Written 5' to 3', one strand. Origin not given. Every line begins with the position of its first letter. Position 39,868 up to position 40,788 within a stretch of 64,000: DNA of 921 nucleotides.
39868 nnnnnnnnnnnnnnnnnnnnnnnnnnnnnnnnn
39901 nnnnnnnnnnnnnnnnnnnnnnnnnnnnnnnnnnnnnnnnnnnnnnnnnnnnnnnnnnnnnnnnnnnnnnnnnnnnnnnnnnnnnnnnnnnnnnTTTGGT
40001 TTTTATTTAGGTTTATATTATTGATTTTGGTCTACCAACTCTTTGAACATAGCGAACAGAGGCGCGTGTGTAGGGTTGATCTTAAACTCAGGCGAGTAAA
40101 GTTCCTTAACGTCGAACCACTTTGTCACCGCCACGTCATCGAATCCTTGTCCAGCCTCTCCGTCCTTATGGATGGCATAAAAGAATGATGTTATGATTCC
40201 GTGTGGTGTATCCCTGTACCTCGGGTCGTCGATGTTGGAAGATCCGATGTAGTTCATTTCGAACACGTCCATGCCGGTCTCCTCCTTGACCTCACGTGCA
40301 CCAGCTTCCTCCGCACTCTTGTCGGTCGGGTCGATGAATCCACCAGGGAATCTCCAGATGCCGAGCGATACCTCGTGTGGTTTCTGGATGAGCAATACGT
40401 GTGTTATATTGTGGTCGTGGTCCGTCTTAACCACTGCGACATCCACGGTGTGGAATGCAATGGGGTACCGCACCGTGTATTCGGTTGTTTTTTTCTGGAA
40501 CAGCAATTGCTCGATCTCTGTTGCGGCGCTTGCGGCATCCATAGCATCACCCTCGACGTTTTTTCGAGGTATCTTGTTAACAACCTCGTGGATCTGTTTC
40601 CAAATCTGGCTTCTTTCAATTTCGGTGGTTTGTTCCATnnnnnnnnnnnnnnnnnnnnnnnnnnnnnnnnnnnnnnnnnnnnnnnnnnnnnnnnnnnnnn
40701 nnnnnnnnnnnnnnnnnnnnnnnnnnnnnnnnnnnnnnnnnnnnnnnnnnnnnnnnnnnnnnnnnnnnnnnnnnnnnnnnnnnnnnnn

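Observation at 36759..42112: NAD+ salvage/reconstitution gene set: NAMPT, NMNAT-like protein and two Nudix hydrolases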

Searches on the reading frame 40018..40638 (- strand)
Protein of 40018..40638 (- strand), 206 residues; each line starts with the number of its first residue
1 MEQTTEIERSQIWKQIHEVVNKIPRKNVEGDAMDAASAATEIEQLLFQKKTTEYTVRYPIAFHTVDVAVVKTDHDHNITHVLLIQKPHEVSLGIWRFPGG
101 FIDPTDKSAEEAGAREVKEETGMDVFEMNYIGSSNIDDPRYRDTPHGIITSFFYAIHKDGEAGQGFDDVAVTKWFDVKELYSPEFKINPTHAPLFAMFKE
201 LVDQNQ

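Call 3: search_protein_families(library=pfam, proteins=[window:40018-40638:-], max_evalue=0.01)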
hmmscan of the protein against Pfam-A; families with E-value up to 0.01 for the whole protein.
window:40018-40638:- (206 aa): 2 families
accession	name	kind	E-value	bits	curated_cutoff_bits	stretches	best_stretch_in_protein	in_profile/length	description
PF00293.34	NUDIX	-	3.7e-17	63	21.1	1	64-196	3-132/134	NUDIX domain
PF22327.2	Nudt16-like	-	0.0002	21.8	27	1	93-129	33-69/161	U8 snoRNA-decapping enzyme-like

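Call 12: search_protein_families(library=ncbifam, proteins=[window:40018-40638:-], max_evalue=0.01)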
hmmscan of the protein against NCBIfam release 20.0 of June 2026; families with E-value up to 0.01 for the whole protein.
window:40018-40638:- (206 aa): 18 families
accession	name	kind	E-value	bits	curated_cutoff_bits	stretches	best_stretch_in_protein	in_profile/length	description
NF003787.0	PRK05379.1-4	equivalog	3.7e-11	42.6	449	1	53-145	199-282/346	bifunctional nicotinamide-nucleotide adenylyltransferase/Nudix hydroxylase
NF003786.0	PRK05379.1-2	equivalog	7.8e-11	41.8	397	1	43-180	198-335/354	bifunctional nicotinamide-nucleotide adenylyltransferase/Nudix hydroxylase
NF003791.0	PRK05379.2-3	equivalog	4.3e-10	39.3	409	1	49-191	189-329/340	bifunctional nicotinamide-nucleotide adenylyltransferase/Nudix hydroxylase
NF003788.0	PRK05379.1-5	equivalog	3.2e-09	36.5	354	1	46-187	197-336/351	bifunctional nicotinamide-nucleotide adenylyltransferase/Nudix hydroxylase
NF008044.0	PRK10776.1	equivalog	2.4e-07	30.7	148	1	81-186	18-116/130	8-oxo-dGTP diphosphatase MutT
NF007834.0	PRK10546.1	equivalog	3.5e-07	30.1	156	1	79-139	15-75/135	pyrimidine (deoxy)nucleoside triphosphate diphosphatase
NF001299.0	PRK00241.1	equivalog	1.4e-06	28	158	1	57-182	130-238/263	NAD(+) diphosphatase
TIGR02705.1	nudix_YtkD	equivalog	1.5e-06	27.8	154.4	1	95-138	47-89/156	RNA deprotection pyrophosphohydrolase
NF006530.0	PRK08999.1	equivalog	1.5e-06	27.5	245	1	67-129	10-68/315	Nudix family hydrolase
NF050029.2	TransRepNtr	equivalog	2e-06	27.5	400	1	56-181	15-137/245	ADPR responsive transcriptional repressor NtrR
TIGR00586.1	mutt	equivalog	2.1e-05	24.5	97.9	1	67-197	9-126/129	8-oxo-dGTP diphosphatase MutT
NF041652.1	Nud_hyd_Dein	equivalog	0.00032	21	200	1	79-133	25-82/152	Nudix hydrolase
NF006961.0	PRK09438.1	equivalog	0.00043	19.8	103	1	77-128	19-66/151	dihydroneopterin triphosphate diphosphatase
NF001936.0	PRK00714.1-3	equivalog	0.0006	19.7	118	1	67-128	10-69/155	RNA pyrophosphohydrolase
NF001938.0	PRK00714.1-5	equivalog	0.001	18.4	116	1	86-127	38-78/172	RNA pyrophosphohydrolase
NF003785.0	PRK05379.1-1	equivalog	0.0013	18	418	1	55-125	196-259/347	bifunctional nicotinamide-nucleotide adenylyltransferase/Nudix hydroxylase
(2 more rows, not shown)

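Call 31: search_solved_structures(query=window:40018-40638:-, max_evalue=0.001, show_alignments=2)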
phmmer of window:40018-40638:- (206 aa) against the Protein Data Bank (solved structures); distinct sequences matched with E-value up to 0.001: 16.
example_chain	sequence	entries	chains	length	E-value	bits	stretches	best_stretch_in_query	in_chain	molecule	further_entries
2qjo_A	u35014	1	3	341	1.7e-07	34.3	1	48-198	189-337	Bifunctional NMN adenylyltransferase/Nudix hydrolase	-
3gz8_A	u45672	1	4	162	1.9e-07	34.2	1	62-123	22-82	MutT/nudix family protein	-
2fml_A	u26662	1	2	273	4.4e-07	33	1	61-178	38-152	MutT/nudix family protein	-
3gz5_A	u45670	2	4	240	4.5e-07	32.9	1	62-123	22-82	MutT/nudix family protein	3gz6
3i9x_A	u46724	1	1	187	4.4e-06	29.7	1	87-171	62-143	mutT/nudix family protein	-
2yyh_A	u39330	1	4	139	1.1e-05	28.4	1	66-169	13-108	8-OXO-dGTPase domain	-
3i7u_A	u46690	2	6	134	2.1e-05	27.5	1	81-180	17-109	AP4A hydrolase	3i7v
4jzu_A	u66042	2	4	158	3.3e-05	26.8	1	95-134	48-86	RNA PYROPHOSPHOHYDROLASE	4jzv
3hhj_A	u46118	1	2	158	5.2e-05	26.2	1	67-180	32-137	Mutator mutT protein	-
2rrk_A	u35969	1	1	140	8e-05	25.6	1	80-134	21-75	CTP pyrophosphohydrolase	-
5bs6_A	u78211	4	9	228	0.00011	25.2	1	79-180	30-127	transcriptional regulator AraR | transcriptional factor AraR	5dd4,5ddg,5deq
3r03_A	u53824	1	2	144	0.00016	24.6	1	80-125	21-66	NUDIX hydrolase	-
4jzs_A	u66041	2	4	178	0.00029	23.8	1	95-134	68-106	dGTP pyrophosphohydrolase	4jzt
5zrc_A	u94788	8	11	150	0.00042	23.2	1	85-133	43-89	Putative mutator protein MutT2/NUDIX hydrolase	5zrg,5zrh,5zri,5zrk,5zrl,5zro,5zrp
4v14_A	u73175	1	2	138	0.00043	23.2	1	79-137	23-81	MUTATOR MUTT PROTEIN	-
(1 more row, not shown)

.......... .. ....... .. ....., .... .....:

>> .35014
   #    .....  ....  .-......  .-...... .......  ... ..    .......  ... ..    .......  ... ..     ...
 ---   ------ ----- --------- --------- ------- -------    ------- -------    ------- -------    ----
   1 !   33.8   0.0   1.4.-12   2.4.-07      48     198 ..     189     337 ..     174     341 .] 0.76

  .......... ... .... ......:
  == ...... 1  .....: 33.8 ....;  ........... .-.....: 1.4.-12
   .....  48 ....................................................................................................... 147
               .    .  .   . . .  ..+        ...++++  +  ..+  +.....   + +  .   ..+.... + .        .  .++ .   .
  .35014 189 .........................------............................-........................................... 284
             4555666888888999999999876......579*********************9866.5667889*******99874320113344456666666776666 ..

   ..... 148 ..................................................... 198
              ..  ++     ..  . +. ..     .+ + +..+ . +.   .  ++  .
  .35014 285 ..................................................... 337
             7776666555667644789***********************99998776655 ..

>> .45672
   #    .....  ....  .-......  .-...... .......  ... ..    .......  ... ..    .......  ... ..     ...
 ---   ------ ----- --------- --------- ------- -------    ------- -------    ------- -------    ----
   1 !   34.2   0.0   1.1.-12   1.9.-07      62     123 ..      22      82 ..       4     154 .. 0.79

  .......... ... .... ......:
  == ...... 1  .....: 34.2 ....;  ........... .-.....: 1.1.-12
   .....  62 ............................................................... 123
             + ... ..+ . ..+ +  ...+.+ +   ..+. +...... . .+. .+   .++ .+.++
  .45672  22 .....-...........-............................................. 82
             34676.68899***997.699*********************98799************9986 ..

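Call 38: search_protein_families(library=phrogs, proteins=[window:40018-40638:-], max_evalue=0.001)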
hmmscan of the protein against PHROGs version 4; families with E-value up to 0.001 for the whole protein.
window:40018-40638:- (206 aa): 6 families
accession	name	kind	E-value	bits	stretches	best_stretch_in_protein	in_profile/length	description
phrog_1198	-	other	6.3e-13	50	1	63-186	37-154/253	MutT/NUDIX hydrolase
phrog_25541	-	unknown function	2.8e-05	24.7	1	67-137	70-139/210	-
phrog_1185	-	other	2.9e-05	24.7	1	80-129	173-214/301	nudix hydrolase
phrog_15528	-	head and packaging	0.00025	20.5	1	93-204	543-647/794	portal protein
phrog_10313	-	other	0.00028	21.7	0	73-201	20-139/159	nudix hydrolase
phrog_9999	-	other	0.00064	20.7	1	73-126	36-86/186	nudix hydrolase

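Call 77: search_dna_similar(query=window:40018-40638:-, collection=phages, mode=protein, max_rows=25, max_evalue=0.001)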
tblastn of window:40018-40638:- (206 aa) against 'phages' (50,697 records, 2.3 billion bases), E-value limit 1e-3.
Records with a match: 52; places in all: 54; records where one place covers at least 80% of the query: 0.
Best place of each record, by identity: <60% 52.
By first word of the organism name: Vibrio 9; Sinorhizobium 7; Xanthomonas 5; uncultured 4; Streptomyces 4; Bacteriophage 4; Synechococcus 3; Ralstonia 3; Ruegeria 2; Sphingobium 2; and 8 more.
By host as written in the record: - 10; Sinorhizobium meliloti 7; Ruegeria pomeroyi DSS-3 3; Streptomyces sp. ZL12 2; Synechoccus sp. 2; Streptomyces griseus subsp. griseus ATCC 10137 2; Sphingobium sp. IP1 2; Vibrio sp. 2; and 20 more.
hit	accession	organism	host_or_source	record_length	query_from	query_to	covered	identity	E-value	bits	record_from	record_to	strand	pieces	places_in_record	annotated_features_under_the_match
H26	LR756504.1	uncultured phage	metagenomic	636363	53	180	62%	38.0%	6e-16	81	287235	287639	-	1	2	record has no annotation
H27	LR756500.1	uncultured phage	metagenomic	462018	57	198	69%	34.0%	1e-13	74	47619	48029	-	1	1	record has no annotation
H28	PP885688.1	Tunturiibacter phage Tunturi_5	Tunturiibacter psychrotolerans X4BP1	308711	57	176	58%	40.0%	2e-19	91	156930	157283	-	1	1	cytidyltransferase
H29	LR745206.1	uncultured phage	metagenomic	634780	57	184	62%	36.1%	1e-9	62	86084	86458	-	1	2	record has no annotation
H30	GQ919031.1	Streptomyces phage ZL12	Streptomyces sp. ZL12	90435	22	180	77%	28.9%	9e-9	60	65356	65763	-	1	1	hypothetical protein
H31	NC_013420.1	Streptomyces phage ZL12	Streptomyces sp. ZL12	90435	22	180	77%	28.9%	9e-9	60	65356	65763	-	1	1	hypothetical protein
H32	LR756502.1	uncultured phage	metagenomic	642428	57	200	70%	31.0%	8e-11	66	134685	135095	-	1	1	record has no annotation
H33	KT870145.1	Roseobacter phage DSS3P8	Ruegeria pomeroyi DSS-3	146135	37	180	70%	30.3%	8e-9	60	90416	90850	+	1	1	NadM family nicotinamide-nucleotide adenylyltransferase / ADP-ribose ...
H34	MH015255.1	Ruegeria phage vB_RpoS-V10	Ruegeria pomeroyi DSS-3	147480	37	180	70%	30.3%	8e-9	60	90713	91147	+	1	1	bifunctional nicotinamide mononucleotide adenylyltransferase/ ...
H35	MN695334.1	Synechococcus phage B3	Synechoccus sp.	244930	58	205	72%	28.9%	8e-5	48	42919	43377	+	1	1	nicotinamide-nucleotide adenylyltransferase | hypothetical protein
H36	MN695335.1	Synechococcus phage B23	Synechoccus sp.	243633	58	205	72%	28.9%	8e-5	48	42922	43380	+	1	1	nicotinamide-nucleotide adenylyltransferase | hypothetical protein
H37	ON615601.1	Synechococcus phage BUCT-ZZ01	Synechococcus elongatus PCC 7942 = ...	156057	58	184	62%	32.8%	6e-10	64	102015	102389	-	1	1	nicotinamide-nucleotide adenylyltransferase, NadM family / ADP-ribose ...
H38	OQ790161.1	Xanthomonas phage RTH11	Xanthomonas sp.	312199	58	195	67%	29.7%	4e-7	55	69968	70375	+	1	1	hypothetical protein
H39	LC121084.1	Ralstonia phage RSP15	-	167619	56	185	63%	29.7%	2e-4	47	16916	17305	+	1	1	bifunctional nicotinamide mononucleotide ...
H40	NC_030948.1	Ralstonia phage RSP15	-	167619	56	185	63%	29.7%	2e-4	47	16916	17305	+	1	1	cytidyltransferase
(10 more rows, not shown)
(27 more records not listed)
